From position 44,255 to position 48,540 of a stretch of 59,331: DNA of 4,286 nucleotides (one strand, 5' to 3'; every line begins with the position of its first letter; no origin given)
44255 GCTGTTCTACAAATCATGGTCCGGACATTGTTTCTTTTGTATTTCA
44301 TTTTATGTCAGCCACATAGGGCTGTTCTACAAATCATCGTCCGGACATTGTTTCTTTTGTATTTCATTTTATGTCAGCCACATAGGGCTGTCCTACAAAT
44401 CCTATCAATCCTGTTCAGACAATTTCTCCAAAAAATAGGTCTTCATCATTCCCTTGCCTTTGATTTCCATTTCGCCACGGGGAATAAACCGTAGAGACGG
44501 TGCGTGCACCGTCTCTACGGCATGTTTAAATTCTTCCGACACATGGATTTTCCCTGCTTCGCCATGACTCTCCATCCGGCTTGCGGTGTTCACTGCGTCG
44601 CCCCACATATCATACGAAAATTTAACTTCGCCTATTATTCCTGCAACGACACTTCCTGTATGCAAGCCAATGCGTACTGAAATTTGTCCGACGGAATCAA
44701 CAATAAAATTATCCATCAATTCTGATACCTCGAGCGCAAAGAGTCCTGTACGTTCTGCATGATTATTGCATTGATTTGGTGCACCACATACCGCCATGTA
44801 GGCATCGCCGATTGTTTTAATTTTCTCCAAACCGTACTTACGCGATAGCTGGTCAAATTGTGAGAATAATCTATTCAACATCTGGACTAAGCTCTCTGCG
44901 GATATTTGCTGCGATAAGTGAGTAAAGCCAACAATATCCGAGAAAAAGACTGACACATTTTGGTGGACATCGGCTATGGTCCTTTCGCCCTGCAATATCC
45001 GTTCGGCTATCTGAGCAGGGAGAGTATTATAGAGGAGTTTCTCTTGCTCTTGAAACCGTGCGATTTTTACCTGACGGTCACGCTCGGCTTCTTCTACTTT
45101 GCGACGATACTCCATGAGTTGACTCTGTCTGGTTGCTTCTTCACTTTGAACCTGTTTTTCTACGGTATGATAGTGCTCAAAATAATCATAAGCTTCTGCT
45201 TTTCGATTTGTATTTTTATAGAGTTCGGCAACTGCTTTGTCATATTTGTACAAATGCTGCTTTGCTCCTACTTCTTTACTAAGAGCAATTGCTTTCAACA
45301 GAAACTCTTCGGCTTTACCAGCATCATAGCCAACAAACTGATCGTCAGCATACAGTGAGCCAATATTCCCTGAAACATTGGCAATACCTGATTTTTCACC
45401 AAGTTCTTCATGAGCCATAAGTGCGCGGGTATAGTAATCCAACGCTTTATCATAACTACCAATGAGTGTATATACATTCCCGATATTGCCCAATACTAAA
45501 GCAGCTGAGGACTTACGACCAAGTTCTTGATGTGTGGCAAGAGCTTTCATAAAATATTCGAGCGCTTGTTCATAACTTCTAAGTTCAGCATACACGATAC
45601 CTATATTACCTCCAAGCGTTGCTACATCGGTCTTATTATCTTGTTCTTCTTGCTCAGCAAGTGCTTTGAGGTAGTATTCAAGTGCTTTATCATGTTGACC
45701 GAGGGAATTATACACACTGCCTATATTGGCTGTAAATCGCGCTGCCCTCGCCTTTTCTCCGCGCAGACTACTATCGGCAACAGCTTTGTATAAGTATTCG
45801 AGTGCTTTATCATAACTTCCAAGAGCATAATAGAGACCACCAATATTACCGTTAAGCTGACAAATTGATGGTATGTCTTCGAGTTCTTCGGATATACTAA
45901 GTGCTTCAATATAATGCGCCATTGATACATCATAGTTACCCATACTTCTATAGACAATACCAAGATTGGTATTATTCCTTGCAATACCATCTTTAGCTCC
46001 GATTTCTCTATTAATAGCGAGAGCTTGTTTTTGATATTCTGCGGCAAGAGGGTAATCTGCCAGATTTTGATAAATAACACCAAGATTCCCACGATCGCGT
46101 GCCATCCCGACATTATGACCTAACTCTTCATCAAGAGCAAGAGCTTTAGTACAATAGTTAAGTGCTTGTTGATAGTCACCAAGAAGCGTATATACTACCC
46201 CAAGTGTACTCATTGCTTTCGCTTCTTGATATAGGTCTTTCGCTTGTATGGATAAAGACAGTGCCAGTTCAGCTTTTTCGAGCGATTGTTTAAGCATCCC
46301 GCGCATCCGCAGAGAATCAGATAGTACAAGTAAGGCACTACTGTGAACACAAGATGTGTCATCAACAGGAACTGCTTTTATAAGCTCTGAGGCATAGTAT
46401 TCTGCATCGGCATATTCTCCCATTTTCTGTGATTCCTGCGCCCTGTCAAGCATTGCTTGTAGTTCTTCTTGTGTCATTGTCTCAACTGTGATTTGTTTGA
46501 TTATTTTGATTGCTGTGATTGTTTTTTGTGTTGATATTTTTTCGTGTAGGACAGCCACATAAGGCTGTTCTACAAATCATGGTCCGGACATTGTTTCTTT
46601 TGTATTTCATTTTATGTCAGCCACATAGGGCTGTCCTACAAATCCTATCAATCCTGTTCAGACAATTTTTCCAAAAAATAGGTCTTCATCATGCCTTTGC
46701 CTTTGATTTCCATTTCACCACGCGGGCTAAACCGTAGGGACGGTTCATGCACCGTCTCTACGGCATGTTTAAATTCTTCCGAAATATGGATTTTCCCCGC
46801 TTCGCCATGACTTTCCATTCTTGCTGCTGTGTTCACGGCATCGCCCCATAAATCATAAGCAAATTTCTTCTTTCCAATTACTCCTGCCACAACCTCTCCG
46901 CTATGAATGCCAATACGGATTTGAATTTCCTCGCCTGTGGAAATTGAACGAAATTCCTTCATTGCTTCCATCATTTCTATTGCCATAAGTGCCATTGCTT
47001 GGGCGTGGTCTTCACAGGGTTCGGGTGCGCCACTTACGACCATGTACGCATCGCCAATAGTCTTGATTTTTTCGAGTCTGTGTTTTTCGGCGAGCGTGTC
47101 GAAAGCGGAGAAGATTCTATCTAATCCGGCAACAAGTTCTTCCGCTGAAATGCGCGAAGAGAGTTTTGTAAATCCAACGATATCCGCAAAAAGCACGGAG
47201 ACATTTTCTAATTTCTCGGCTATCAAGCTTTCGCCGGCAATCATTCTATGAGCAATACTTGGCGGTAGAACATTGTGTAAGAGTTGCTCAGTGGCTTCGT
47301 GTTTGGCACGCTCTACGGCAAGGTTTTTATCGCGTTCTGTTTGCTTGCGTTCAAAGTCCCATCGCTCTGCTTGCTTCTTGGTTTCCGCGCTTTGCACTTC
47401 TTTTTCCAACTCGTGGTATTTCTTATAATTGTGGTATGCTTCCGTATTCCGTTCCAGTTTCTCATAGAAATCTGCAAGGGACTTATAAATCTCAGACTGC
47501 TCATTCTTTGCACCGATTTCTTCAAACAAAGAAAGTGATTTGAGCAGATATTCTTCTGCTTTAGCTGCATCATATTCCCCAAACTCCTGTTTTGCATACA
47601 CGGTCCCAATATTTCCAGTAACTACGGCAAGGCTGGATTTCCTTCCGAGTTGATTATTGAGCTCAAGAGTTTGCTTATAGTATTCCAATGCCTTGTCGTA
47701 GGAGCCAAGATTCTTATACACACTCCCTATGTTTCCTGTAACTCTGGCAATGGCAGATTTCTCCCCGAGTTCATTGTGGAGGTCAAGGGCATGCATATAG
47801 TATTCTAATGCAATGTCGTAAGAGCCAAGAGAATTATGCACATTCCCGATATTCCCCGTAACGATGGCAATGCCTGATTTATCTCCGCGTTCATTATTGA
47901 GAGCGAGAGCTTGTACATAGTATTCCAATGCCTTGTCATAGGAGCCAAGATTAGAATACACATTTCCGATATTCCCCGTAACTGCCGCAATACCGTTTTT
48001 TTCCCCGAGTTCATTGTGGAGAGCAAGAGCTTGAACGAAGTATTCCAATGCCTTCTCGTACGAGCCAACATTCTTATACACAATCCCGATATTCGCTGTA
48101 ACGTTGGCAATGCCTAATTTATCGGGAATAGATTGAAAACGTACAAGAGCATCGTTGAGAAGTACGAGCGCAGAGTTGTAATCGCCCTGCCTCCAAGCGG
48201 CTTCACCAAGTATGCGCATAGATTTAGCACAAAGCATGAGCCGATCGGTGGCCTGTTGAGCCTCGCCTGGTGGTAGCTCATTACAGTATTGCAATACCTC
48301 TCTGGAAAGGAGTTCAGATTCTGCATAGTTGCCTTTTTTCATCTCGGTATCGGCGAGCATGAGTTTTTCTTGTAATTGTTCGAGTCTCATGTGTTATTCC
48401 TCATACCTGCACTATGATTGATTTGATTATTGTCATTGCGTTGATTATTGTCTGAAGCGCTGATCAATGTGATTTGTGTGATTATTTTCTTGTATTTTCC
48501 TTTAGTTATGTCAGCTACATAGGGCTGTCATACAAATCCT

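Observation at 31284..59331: Same-strand array of ten TPR + class III adenylate cyclase paralogues plus two remnants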

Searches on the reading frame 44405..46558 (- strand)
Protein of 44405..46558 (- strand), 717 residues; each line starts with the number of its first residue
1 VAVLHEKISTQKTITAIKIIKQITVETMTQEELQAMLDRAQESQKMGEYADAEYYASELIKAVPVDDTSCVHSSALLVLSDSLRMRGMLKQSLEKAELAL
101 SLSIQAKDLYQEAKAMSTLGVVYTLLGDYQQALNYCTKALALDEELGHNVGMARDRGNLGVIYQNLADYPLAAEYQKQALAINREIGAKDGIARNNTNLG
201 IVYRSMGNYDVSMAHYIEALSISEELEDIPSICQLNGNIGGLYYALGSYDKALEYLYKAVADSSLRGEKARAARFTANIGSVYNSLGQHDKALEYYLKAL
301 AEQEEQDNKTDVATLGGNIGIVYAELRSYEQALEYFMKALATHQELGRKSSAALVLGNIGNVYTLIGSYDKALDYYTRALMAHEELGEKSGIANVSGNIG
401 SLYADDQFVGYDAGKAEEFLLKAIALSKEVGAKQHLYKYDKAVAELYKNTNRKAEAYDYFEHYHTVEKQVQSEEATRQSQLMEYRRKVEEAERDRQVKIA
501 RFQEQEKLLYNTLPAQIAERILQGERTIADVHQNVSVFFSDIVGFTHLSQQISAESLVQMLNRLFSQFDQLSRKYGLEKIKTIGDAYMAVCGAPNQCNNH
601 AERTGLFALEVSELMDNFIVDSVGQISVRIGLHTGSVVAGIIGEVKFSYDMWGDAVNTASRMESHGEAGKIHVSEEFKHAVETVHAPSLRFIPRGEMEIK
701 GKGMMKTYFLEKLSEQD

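Call 5: search_protein_families(library=pfam, proteins=[window:44405-46558:-], max_evalue=0.001)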
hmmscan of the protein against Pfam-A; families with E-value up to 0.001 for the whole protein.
window:44405-46558:- (717 aa): 15 families
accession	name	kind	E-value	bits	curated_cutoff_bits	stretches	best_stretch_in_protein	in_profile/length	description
PF13424.12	TPR_12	-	2.5e-70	233.1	30.1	8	112-184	2-76/77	Tetratricopeptide repeat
PF00211.25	Guanylate_cyc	-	2.1e-62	210.4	21.9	1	531-711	5-182/183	Adenylate and Guanylate cyclase catalytic domain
PF00515.34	TPR_1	-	2.4e-36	122.5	27.8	4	113-145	1-33/34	Tetratricopeptide repeat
PF07719.23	TPR_2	-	3.3e-28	95.9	27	1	113-145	1-33/34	Tetratricopeptide repeat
PF13374.12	TPR_10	-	1.1e-26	92.4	27.5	1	197-226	6-35/42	Tetratricopeptide repeat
PF13176.12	TPR_7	-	4.4e-26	89.1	27.9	1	116-148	2-34/36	Tetratricopeptide repeat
PF13181.12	TPR_8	-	1.4e-25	87.7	25.7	1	277-301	5-29/34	Tetratricopeptide repeat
PF13432.12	TPR_16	-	3.8e-13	50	32.7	1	242-303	6-61/65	Tetratricopeptide repeat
PF13428.12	TPR_14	-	1e-09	38.5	23.5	0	280-304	8-32/44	Tetratricopeptide repeat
PF14938.12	SNAP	-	5.8e-09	36.3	25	1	248-339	89-181/282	Soluble NSF attachment protein, SNAP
PF13414.12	TPR_11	-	6.5e-08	32.6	26.8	0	280-301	1-22/42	TPR repeat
PF17874.7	TPR_MalT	-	1.3e-07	31.7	45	1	86-259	14-187/336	MalT-like TPR region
PF10602.15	RPN7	-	2.9e-07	30.8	29.6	1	231-345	34-145/174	26S proteasome subunit RPN7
PF13174.12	TPR_6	-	0.00015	22.6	26.3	0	279-300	6-27/33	Tetratricopeptide repeat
PF24885.1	TPR_NPHP3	-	0.00033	20.6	100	0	83-189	109-219/239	Nephrocystin-3 TPR domain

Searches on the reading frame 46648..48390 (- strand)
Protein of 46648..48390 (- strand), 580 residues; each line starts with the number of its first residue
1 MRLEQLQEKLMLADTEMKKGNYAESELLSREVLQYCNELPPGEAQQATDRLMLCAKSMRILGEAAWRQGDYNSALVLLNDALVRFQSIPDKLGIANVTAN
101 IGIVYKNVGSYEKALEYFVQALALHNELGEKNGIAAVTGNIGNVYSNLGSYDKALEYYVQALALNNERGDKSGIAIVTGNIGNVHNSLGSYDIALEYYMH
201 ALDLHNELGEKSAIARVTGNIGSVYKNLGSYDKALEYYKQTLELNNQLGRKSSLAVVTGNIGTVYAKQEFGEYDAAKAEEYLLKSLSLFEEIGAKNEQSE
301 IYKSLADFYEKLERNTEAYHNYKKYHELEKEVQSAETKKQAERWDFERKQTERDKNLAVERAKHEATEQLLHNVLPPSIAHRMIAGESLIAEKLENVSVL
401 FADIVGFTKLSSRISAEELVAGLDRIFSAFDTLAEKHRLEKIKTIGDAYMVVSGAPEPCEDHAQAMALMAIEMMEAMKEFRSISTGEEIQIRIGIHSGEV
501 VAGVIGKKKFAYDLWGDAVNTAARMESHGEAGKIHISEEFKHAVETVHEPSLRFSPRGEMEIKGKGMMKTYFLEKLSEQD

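Call 5: search_protein_families(library=pfam, proteins=[window:46648-48390:-], max_evalue=0.001)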
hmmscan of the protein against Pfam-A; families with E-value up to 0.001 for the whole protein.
window:46648-48390:- (580 aa): 14 families
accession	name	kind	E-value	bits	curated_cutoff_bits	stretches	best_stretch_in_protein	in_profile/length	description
PF00211.25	Guanylate_cyc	-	6.6e-67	225.1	21.9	1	391-574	3-182/183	Adenylate and Guanylate cyclase catalytic domain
PF13424.12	TPR_12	-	3.4e-58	194.2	30.1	5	174-245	2-75/77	Tetratricopeptide repeat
PF00515.34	TPR_1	-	1.9e-28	97.5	27.8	3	140-165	6-31/34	Tetratricopeptide repeat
PF07719.23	TPR_2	-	7.3e-23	79.2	27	2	140-166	6-32/34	Tetratricopeptide repeat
PF13181.12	TPR_8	-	1.1e-22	78.6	25.7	2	219-247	5-33/34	Tetratricopeptide repeat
PF13374.12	TPR_10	-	5.5e-22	77.5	27.5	0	136-164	3-31/42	Tetratricopeptide repeat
PF13176.12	TPR_7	-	2.4e-20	71.3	27.9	2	139-171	3-35/36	Tetratricopeptide repeat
PF13428.12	TPR_14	-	2.1e-16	59.2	23.5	0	60-86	6-32/44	Tetratricopeptide repeat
PF14938.12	SNAP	-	1.5e-13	51.3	25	2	104-241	44-181/282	Soluble NSF attachment protein, SNAP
PF13432.12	TPR_16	-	2.6e-10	41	32.7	0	45-84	21-59/65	Tetratricopeptide repeat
PF13414.12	TPR_11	-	3.1e-08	33.6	26.8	0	142-166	1-25/42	TPR repeat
PF17874.7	TPR_MalT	-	5.5e-08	32.9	45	1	104-290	10-192/336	MalT-like TPR region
PF10602.15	RPN7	-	9.8e-05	22.5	29.6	0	210-257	31-78/174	26S proteasome subunit RPN7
PF25515.1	Arm_PDR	-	0.00072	20.1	27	0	27-83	25-77/145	Plastid division regulator ARM repeat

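Call 18: search_protein_families(library=padloc, proteins=[window:46648-48390:-], max_evalue=0.01)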
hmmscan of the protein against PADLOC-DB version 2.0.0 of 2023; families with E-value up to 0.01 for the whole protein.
window:46648-48390:- (580 aa): 8 families
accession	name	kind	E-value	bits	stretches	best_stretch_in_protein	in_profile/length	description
PDLC01169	TPR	-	3.6e-25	86.8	2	98-185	112-199/252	TPR repeats containing protein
PDLC00734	PycC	-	1.1e-16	58.9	1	383-550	176-350/374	Pycsar cyclase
PDLC02369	PycC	-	3.6e-08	31.3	1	392-544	42-191/248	-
PDLC02367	PycC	-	3.8e-05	21.2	1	391-540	39-188/226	-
PDLC00763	PycC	-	0.0001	19.8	1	392-544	49-207/268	Pycsar cyclase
PDLC00765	PycC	-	0.0001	19.5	1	392-545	253-413/477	Pycsar cyclase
PDLC01078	C3a156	-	0.00029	18.6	0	72-181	60-168/268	oxidoreductase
PDLC02370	PycC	-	0.0067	13.8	0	392-499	77-189/340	-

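Call 46: predict_structure(alignment_id=A2)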
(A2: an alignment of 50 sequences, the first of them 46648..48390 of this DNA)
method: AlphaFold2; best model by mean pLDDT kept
length: 580 residues; sequences in the alignment: 50
mean_pLDDT: 90.7   pTM: 0.62
mean pLDDT of the five models: 90.7, 90.5, 90.1, 89.3, 88.7
residues with pLDDT >= 90: 390; 70-90: 174; 50-70: 14; < 50: 2
segments of 3 or more residues with pLDDT < 50: none
pLDDT, mean of each block of 10 residues (from residue 1): 87 94 95 85 74 95 93 95 93 97 94 96 97 97 96 98 97 98 97 98 97 97 98 98 96 96 97 97 98 95 97 97 96 87 78 75 74 80 81 92 90 87 90 92 84 90 93 91 79 94 75 86 90 93 77 86 83 73
secondary structure, 60 per line:
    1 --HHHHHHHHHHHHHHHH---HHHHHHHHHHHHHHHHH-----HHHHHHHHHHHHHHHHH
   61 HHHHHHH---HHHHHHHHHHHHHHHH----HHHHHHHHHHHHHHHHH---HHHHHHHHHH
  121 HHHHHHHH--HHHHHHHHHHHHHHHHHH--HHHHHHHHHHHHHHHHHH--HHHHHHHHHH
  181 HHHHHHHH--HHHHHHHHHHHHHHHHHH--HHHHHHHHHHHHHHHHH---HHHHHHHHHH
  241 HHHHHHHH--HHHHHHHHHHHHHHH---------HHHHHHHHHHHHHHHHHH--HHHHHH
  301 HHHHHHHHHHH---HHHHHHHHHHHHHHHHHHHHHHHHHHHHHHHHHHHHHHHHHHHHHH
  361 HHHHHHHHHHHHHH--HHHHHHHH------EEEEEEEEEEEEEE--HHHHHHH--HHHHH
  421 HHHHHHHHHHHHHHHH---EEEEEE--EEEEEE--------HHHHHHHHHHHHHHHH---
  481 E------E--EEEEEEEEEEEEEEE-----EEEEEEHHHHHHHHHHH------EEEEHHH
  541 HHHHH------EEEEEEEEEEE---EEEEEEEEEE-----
elements in order: H3-18 H22-38 H44-67 H71-86 H91-107 H111-128 H131-148 H151-168 H171-188 H191-208 H211-227 H231-248 H251-265 H275-292 H295-311 H315-374 H377-384 E391-404 H407-413 H416-436 E440-445 E448-453 H462-477 E491-505 E511-516 H517-527 E534-537 H538-545 E552-562 E566-575
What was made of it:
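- On Class III nucleotidyl cyclase (Pfam PF00211), subclass IIIa-like: AF2 model helices 315-374 and 377-384 precede strand 391 (call 46).
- Checked: AlphaFold2 of AC6 (pLDDT 90.7) shows one 60-residue helix followed by a short helix before the catalytic fold (call 46).
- The AF2 model has pLDDT 90.7, with helix 315-374 plus helix 377-384 before strand 391 (call 46).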

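Call 49: fold_search(model_id=the predicted structure, library=pdb)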
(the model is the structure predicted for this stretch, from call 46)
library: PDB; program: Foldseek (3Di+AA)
matches with E <= 10: 1666; with E <= 0.001: 615
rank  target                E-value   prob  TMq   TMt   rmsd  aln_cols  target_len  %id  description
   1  5o5l_A                9.4e-21  1.00  0.36  0.91   2.3       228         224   43  X-ray structure of a bacterial adenylyl cyclase soluble domain, solved at cryogenic temperature (released 2017-11-01)
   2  5o5k_A                1.1e-20  1.00  0.35  0.92   1.8       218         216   45  X-ray structure of a bacterial adenylyl cyclase soluble domain (released 2017-11-01)
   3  9bcv_B                6.5e-19  1.00  0.34  0.89   1.9       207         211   43  Cyclase domain of GC-A bound to ANP (released 2024-11-27)
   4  9bcs_A                6.5e-19  1.00  0.35  0.40  11.8       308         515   33  Intracellular domain of GC-A bound to ANP (released 2024-11-27)
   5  9bcs_B                9.6e-19  1.00  0.35  0.39  17.9       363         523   30  Intracellular domain of GC-A bound to ANP (released 2024-11-27)
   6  8hbe_B                1.6e-18  1.00  0.36  0.36   2.3       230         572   38  Structure of human soluble guanylate cyclase in the inactive state at 3.1 angstrom (released 2023-04-19)
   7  7yzk_A                2.2e-18  1.00  0.36  0.54  14.5       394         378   29  Structure of Mycobacterium tuberculosis adenylyl cyclase Rv1625c / Cya (released 2022-08-31)
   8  5oyh_E                2.8e-18  1.00  0.30  0.94   1.7       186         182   43  crystal structure of the catalytic core of a rhodopsin-guanylyl cyclase with converted specificity in complex with ATP (released 2018-06-06)
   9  5oyh_D                3.0e-18  1.00  0.30  0.93   1.6       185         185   43  crystal structure of the catalytic core of a rhodopsin-guanylyl cyclase with converted specificity in complex with ATP (released 2018-06-06)
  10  4p2f                  5.1e-18  1.00  0.30  0.87   2.9       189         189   44  Monomeric form of a single mutant (F363R) of Mycobacterial Adenylyl cyclase Rv1625c (released 2014-09-17)
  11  9bcv_A                5.3e-18  1.00  0.34  0.90   2.0       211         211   43  Cyclase domain of GC-A bound to ANP (released 2024-11-27)
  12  5oyh_B                5.9e-18  1.00  0.30  0.93   1.6       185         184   43  crystal structure of the catalytic core of a rhodopsin-guanylyl cyclase with converted specificity in complex with ATP (released 2018-06-06)
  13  5oyh_K                6.8e-18  1.00  0.30  0.93   1.7       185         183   43  crystal structure of the catalytic core of a rhodopsin-guanylyl cyclase with converted specificity in complex with ATP (released 2018-06-06)
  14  5oyh_A                1.0e-17  1.00  0.30  0.92   1.7       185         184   43  crystal structure of the catalytic core of a rhodopsin-guanylyl cyclase with converted specificity in complex with ATP (released 2018-06-06)
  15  8hbh_B                1.3e-17  1.00  0.36  0.36   5.8       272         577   33  Structure of human soluble guanylate cyclase in the NO-activated state at 3.1 angstrom (released 2023-04-19)
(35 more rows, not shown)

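Call 58: find_encoding_contigs(protein=window:46648-48390:-, flank=10000, max_places=6)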
Protein window:46648-48390:- (580 aa): no gene with exactly this product is on record in the collection.
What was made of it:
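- Tried and rejected: Not on record (call 58).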
